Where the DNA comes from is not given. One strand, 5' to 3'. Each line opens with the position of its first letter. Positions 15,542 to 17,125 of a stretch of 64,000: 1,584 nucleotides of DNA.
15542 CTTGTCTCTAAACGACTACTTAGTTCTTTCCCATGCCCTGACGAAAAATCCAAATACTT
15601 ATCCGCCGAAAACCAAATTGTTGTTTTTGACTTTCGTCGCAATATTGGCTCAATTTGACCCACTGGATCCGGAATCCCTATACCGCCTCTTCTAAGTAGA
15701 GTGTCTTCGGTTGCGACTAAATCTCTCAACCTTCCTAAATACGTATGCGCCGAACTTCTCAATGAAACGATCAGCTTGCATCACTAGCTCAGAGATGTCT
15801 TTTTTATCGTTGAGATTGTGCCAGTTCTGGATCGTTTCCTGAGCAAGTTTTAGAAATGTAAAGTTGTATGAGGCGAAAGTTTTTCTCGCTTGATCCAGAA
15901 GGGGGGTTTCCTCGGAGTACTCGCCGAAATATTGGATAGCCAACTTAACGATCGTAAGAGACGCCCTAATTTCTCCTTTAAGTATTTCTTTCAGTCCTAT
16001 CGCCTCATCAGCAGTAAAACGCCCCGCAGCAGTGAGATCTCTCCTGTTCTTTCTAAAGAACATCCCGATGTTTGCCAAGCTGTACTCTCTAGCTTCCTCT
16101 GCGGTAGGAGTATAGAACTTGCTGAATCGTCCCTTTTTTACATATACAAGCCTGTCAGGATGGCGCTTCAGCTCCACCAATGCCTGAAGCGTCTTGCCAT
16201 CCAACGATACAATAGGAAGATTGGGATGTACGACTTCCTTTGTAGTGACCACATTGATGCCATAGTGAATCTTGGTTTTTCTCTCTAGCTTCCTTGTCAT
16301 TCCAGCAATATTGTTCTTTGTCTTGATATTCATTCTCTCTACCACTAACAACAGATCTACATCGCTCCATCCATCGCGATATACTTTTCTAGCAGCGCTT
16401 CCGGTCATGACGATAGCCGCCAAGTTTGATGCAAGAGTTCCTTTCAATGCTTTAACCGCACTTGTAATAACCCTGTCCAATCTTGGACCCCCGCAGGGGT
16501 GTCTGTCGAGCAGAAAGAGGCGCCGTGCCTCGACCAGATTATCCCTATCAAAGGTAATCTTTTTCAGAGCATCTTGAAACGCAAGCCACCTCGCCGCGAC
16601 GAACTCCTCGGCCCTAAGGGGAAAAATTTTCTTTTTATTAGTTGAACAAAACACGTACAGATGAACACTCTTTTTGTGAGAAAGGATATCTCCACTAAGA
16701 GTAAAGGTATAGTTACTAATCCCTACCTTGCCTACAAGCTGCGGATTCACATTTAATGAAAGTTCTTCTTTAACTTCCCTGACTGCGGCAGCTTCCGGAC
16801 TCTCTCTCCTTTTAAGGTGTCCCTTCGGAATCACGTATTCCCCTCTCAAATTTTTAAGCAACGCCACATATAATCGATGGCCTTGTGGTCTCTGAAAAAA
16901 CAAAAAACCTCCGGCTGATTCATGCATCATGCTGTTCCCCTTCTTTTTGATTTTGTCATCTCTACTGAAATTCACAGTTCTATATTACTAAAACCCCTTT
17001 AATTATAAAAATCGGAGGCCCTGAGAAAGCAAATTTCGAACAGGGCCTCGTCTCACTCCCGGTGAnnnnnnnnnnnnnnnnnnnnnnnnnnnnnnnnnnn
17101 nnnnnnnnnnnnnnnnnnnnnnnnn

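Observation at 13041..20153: Dense cluster of nucleotide-handling enzymes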

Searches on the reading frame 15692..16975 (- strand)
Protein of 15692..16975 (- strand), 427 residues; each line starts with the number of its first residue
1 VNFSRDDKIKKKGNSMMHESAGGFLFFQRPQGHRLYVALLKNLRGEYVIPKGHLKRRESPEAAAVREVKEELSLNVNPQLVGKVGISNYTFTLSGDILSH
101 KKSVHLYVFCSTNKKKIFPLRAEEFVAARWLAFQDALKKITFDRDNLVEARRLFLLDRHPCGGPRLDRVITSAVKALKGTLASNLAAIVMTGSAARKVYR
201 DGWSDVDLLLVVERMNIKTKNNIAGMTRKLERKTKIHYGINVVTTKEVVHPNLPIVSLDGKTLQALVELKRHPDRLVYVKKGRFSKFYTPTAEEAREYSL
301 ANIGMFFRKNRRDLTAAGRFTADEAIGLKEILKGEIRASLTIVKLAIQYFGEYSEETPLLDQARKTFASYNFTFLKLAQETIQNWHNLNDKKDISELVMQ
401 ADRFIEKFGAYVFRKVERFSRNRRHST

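Call 3: search_protein_families(library=pfam, proteins=[window:15692-16975:-], max_evalue=0.01)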
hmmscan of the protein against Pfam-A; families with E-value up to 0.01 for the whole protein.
window:15692-16975:- (427 aa): 2 families
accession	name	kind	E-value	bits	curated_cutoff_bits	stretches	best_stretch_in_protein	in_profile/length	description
PF00293.34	NUDIX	-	9.6e-14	52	21.1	1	41-147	25-130/134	NUDIX domain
PF01909.29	NTP_transf_2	-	3.8e-06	27.6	21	1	185-241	14-72/93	Nucleotidyltransferase domain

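Call 4: search_protein_families(library=ncbifam, proteins=[window:15692-16975:-], max_evalue=0.01)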
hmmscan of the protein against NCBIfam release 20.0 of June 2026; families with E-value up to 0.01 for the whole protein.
window:15692-16975:- (427 aa): 3 families
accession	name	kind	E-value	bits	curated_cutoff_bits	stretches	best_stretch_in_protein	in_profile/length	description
NF052459.1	OxoGTPPhMutT1Mycb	equivalog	0.00013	21.1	475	1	20-148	3-121/292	8-oxo-(d)GTP phosphatase MutT1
NF006961.0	PRK09438.1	equivalog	0.00067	19.1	103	1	52-140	39-133/151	dihydroneopterin triphosphate diphosphatase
NF012212.1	ANT_9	subfamily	0.0034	16.7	340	1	170-221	6-57/249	aminoglycoside nucleotidyltransferase ANT(9)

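Call 5: search_protein_families(library=padloc, proteins=[window:15692-16975:-], max_evalue=0.01)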
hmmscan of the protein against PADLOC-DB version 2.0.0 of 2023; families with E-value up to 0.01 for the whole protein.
window:15692-16975:- (427 aa): 6 families
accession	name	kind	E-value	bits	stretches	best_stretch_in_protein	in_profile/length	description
PDLC04903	PDC-S09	-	3.3e-06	25.3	1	165-238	6-76/108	-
PDLC04899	PDC-S07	-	2.2e-05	22.1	1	42-134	30-110/135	-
PDLC00790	Cyclase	-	0.00044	17.7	1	173-222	59-111/310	oligonucleotide-cyclase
PDLC04902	PDC-S09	-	0.0011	17.3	1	185-248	21-80/97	-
PDLC04369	PDC-M05A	-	0.0016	16.1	1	172-235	90-153/201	-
PDLC04905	PDC-S09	-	0.0089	14.4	0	185-251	21-85/101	-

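Call 21: search_solved_structures(query=window:15692-16930:-, max_evalue=1)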
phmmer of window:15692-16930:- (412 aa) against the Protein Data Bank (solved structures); distinct sequences matched with E-value up to 1: 34.
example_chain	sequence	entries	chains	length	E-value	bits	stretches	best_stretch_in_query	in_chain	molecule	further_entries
4ilq_A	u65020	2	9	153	1.7e-08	37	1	10-133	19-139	CT771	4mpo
3i7u_A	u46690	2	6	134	1.9e-05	27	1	5-137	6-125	AP4A hydrolase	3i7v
1vc8_A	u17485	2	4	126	0.0019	20.4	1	7-61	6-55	Ndx1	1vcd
1vc9_A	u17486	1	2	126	0.0046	19.2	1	7-60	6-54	Ndx1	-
3f6a_A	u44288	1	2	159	0.0082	18.3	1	30-135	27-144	Hydrolase, NUDIX family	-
3r03_A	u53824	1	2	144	0.012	17.8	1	26-76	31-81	NUDIX hydrolase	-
3hhj_A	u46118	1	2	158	0.031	16.4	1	26-64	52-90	Mutator mutT protein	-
2b06_A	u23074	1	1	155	0.048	15.8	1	26-78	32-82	MutT/nudix family protein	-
3smd_A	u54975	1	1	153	0.1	14.7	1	29-83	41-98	MutT/NUDIX family protein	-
2azw_A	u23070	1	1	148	0.11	14.6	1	8-63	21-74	MutT/nudix family protein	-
4kyx_A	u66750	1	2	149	0.15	14.2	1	26-134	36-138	ADP-ribose pyrophosphatase MutT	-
1jrk_A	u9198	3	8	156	0.15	14.2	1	23-63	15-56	Nudix homolog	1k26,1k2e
6ypb_A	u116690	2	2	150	0.16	14.1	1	31-79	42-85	Geranyl diphosphate phosphohydrolase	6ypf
2pqv_A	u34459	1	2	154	0.23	13.6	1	16-63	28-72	MutT/nudix family protein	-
3ees_A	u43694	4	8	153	0.36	12.9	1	27-61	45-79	Probable pyrophosphohydrolase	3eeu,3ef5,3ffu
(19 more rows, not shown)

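Call 26: search_protein_families(library=phrogs, proteins=[window:15692-16930:-], max_evalue=0.001)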
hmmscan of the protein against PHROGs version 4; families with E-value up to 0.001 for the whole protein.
window:15692-16930:- (412 aa): 3 families
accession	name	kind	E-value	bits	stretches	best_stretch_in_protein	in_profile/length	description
phrog_1198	-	other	8.3e-09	36.5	1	26-168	60-186/253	MutT/NUDIX hydrolase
phrog_1185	-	other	5.5e-07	30.3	1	34-75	183-225/301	nudix hydrolase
phrog_19657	-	other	2.4e-06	28.6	1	28-125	57-154/176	nudix hydrolase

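Call 33: find_homologous_proteins(query=window:15692-16930:-, max_evalue=0.001)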
Query window:15692-16930:- (412 aa): 47 proteins with E <= 0.001 among 7357 candidates.
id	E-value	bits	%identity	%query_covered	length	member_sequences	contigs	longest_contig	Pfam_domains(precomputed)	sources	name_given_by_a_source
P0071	3.4e-271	917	100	100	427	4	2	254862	PF00293.35,PF01909.30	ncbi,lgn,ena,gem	ncbi:MAG: NUDIX domain-containing protein [Minisyncoccia bacterium]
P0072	1.4e-160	553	62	98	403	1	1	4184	PF00293.35,PF01909.30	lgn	-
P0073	1.6e-158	546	62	98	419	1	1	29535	PF00293.35,PF01909.30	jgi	jgi:predicted nucleotidyltransferase/8-oxo-dGTP pyrophosphatase MutT (NUDIX family)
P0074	1.1e-152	527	59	99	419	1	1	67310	PF00293.35,PF01909.30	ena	-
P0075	5.2e-146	505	60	92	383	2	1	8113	PF00293.35,PF01909.30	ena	-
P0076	6.1e-142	491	56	98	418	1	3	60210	PF00293.35,PF01909.30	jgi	jgi:8-oxo-dGTP pyrophosphatase MutT (NUDIX family)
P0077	8.5e-121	422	49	99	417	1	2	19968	PF00293.35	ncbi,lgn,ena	-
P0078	9.7e-110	385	46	97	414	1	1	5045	PF00293.35,PF01909.30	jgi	jgi:8-oxo-dGTP pyrophosphatase MutT (NUDIX family)/predicted nucleotidyltransferase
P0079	7.0e-96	340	54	73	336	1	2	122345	PF00293.35,PF01909.30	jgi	jgi:8-oxo-dGTP pyrophosphatase MutT (NUDIX family)/predicted nucleotidyltransferase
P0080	1.3e-94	335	58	65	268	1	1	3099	PF01909.30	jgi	jgi:predicted nucleotidyltransferase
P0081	4.5e-94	334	42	97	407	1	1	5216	PF00293.35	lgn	-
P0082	1.8e-93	332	40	98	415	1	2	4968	PF00293.35,PF01909.30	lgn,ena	-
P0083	2.3e-93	331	40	98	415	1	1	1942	PF00293.35,PF01909.30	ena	-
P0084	4.9e-92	327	60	62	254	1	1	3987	PF01909.30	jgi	jgi:hypothetical protein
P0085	1.3e-90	322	42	97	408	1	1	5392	PF00293.35,PF01909.30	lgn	-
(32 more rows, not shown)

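Call 47: predict_structure(alignment_id=A3)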
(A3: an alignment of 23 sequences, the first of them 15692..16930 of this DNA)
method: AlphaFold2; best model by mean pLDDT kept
length: 412 residues; sequences in the alignment: 23
mean_pLDDT: 87.7   pTM: 0.63
mean pLDDT of the five models: 87.7, 87.6, 87.3, 85.4, 83.7
residues with pLDDT >= 90: 233; 70-90: 150; 50-70: 19; < 50: 10
segments of 3 or more residues with pLDDT < 50: 143-148
pLDDT, mean of each block of 10 residues (from residue 1): 94 77 96 96 97 96 92 88 90 90 91 96 93 91 51 86 95 91 80 95 96 91 92 86 80 86 83 87 89 74 55 86 93 87 89 96 89 88 93 95 81 59
secondary structure, 60 per line:
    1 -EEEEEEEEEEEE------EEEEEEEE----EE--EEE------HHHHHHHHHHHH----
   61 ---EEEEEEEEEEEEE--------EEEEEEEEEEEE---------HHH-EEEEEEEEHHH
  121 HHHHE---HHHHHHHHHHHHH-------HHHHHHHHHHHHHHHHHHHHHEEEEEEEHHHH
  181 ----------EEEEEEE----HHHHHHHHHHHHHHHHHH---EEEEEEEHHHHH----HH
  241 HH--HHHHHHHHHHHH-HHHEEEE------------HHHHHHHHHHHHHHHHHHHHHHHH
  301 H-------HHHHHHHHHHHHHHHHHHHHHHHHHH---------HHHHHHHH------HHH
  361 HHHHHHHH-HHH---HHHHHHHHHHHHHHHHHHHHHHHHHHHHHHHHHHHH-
elements in order: E2-13 E20-27 E36-38 H45-56 E64-76 E85-96 E110-117 H118-124 H129-141 H149-169 E170-176 H177-180 E191-197 H202-219 E223-229 H230-234 H239-242 H245-256 E261-264 H277-301 H309-334 H344-351 H358-368 H376-411

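Call 49: fold_search(model_id=the predicted structure, library=pdb)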
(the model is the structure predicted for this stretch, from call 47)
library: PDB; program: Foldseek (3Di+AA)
matches with E <= 10: 1097; with E <= 0.001: 415
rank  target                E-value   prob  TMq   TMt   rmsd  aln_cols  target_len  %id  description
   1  3i7u_A                1.4e-11  1.00  0.29  0.84   2.2       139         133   29  Crystal structure of AP4A hydrolase (aq_158) from Aquifex aeolicus VF5 (released 2009-07-21)
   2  3i7u_C                4.9e-11  1.00  0.29  0.84   2.2       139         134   29  Crystal structure of AP4A hydrolase (aq_158) from Aquifex aeolicus VF5 (released 2009-07-21)
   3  6m72                  1.0e-09  1.00  0.27  0.37  17.0       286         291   14  Crystal structure of Mycobacterium smegmatis MutT1 in complex with 8-oxo-dGDP (released 2020-10-14)
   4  5gg6_B                1.3e-09  1.00  0.27  0.37  17.1       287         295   14  Crystal structure of Mycobacterium smegmatis MutT1 in complex with 8-oxo-dGTP (released 2017-04-19)
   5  6m6y                  1.7e-09  1.00  0.27  0.37  16.9       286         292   14  Crystal structure of Mycobacterium smegmatis MutT1 in complex with 8-oxo-dGTP (released 2020-10-14)
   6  9cxx_A                2.4e-09  1.00  0.28  0.39  17.0       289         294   14  Structure of Rv2985, a Nudix diadenosine polyphosphatase from M. tuberculosis, in complex with putative ATP (released 2026-01-14)
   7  5gg9                  2.4e-09  1.00  0.27  0.37  17.7       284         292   15  Crystal structure of Mycobacterium smegmatis MutT1 in complex with 8-oxo-GTP, 8-oxo-GMP and pyrophosphate (released 2017-04-19)
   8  4mpo_E                3.2e-09  1.00  0.28  0.72   3.8       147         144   21  1.90 A resolution structure of CT771 from Chlamydia trachomatis Bound to Hydrolyzed Ap4A Products (released 2014-01-22)
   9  5gg7_A                3.2e-09  1.00  0.27  0.37  17.9       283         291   14  Crystal structure of Mycobacterium smegmatis MutT1 in complex with 8-oxo-dGTP, 8-oxo-dGMP and pyrophosphate (I) (released 2017-04-19)
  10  5xd3                  3.8e-09  1.00  0.27  0.37  17.3       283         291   15  Crystal structure of Mycobacterium smegmatis MutT1 in complex with ATP (I) (released 2017-08-09)
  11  5gg6_A                4.5e-09  1.00  0.27  0.38  16.9       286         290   14  Crystal structure of Mycobacterium smegmatis MutT1 in complex with 8-oxo-dGTP (released 2017-04-19)
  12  5gg8                  4.8e-09  1.00  0.27  0.37  16.3       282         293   16  Crystal structure of Mycobacterium smegmatis MutT1 in complex with 8-oxo-dGTP, 8-oxo-dGMP and pyrophosphate (II) (released 2017-04-19)
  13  5ggc_A                5.0e-09  1.00  0.27  0.37  15.9       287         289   15  Crystal structure of Mycobacterium smegmatis MutT1 in complex with phosphate and magnesium ions (excess magnesium, I) (released 2017-04-19)
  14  4mpo_A                6.3e-09  1.00  0.27  0.69   4.0       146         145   22  1.90 A resolution structure of CT771 from Chlamydia trachomatis Bound to Hydrolyzed Ap4A Products (released 2014-01-22)
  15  9cxx_B                6.7e-09  1.00  0.25  0.36  15.9       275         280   16  Structure of Rv2985, a Nudix diadenosine polyphosphatase from M. tuberculosis, in complex with putative ATP (released 2026-01-14)
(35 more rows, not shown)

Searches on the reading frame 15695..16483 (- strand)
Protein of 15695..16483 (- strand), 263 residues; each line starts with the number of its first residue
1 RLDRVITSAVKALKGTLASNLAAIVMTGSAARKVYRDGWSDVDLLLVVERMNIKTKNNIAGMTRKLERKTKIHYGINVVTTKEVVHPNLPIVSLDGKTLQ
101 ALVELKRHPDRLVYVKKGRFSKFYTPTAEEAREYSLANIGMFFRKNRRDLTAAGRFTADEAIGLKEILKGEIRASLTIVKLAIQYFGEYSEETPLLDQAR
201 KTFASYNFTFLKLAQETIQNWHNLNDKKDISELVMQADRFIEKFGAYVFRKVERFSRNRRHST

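Call 51: search_solved_structures(query=A6, max_evalue=10)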
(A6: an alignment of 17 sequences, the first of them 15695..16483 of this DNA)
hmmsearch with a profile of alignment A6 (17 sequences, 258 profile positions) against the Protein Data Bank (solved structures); distinct sequences matched with E-value up to 10: 15.
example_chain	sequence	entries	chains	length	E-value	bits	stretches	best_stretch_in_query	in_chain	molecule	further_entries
9xbd_E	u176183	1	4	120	0.00025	23.5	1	1-72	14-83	Nucleotidyltransferase domain-containing protein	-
2rff_A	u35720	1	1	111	0.0035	19.8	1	8-70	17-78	Putative nucleotidyltransferase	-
9ntn_G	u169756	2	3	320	0.0053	19.2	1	29-58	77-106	CdnD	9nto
1ylq_A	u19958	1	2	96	0.012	18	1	16-55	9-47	putative nucleotidyltransferase, hypothetical protein AF0614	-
6sxj_A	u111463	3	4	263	0.013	17.9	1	11-189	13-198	Streptomycin 3''-adenylyltransferase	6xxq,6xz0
6p01_A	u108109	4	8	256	0.016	17.6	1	1-56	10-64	Kanamycin nucleotidyltransferase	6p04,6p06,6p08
7cnr_A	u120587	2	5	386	0.02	17.3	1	34-68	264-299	DUF521 domain-containing protein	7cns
9dbh_A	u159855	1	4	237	0.31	13.4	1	25-56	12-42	HalB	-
7uy4_A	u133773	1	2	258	0.34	13.3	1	11-59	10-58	Aminoglycoside (3'') (9) adenylyltransferase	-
9dbj_A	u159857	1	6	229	0.37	13.2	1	25-56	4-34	HalB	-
4ebj_A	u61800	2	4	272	0.4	13.1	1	23-58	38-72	Aminoglycoside nucleotidyltransferase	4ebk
6un8_A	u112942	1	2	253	0.4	13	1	1-56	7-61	Aminoglycoside NucleotidylTransferase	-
6nlt_A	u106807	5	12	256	0.41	13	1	1-56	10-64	Kanamycin nucleotidyltransferase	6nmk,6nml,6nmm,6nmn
1kan_A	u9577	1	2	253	0.41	13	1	1-55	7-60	KANAMYCIN NUCLEOTIDYLTRANSFERASE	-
1kny_A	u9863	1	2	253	0.42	13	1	1-55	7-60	KANAMYCIN NUCLEOTIDYLTRANSFERASE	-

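Call 52: search_protein_families(library=pfam, alignment_id=A6, max_evalue=1)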
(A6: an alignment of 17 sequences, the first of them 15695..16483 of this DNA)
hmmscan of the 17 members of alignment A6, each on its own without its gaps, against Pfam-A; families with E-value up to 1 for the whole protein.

A. member 1, window:15695-16483:- (263 aa): 1 family
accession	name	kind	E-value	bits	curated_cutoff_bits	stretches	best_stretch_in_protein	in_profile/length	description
PF01909.29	NTP_transf_2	-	1.8e-06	28.7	21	1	21-78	14-73/93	Nucleotidyltransferase domain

B. families by the number of members that match (of 17 scanned): 12 families
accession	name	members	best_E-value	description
PF01909.29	NTP_transf_2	17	3.8e-09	Nucleotidyltransferase domain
PF18765.7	Polbeta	12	2e-05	Polymerase beta, Nucleotidyltransferase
PF22600.2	MTPAP-like_central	2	0.047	Poly(A) RNA polymerase, mitochondrial-like, central palm domain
PF10312.14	Cactin_mid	1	0.0077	Conserved mid region of cactin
PF03445.19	DUF294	1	0.027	Putative nucleotidyltransferase DUF294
PF11439.13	T3SchapCesA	1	0.046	Type III secretion system filament chaperone CesA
PF00009.33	GTP_EFTU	1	0.07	Elongation factor Tu GTP binding domain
PF12651.13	RHH_3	1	0.11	Ribbon-helix-helix domain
PF14792.12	DNA_pol_B_palm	1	0.12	DNA polymerase beta palm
PF20319.3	DUF6614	1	0.15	Family of unknown function (DUF6614)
PF19011.5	DUF5740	1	0.17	Family of unknown function (DUF5740)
PF21273.3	SNX17-27-31_F1_FERM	1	0.35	Sortin nexin 17/27/31, FERM domain, F1 lobe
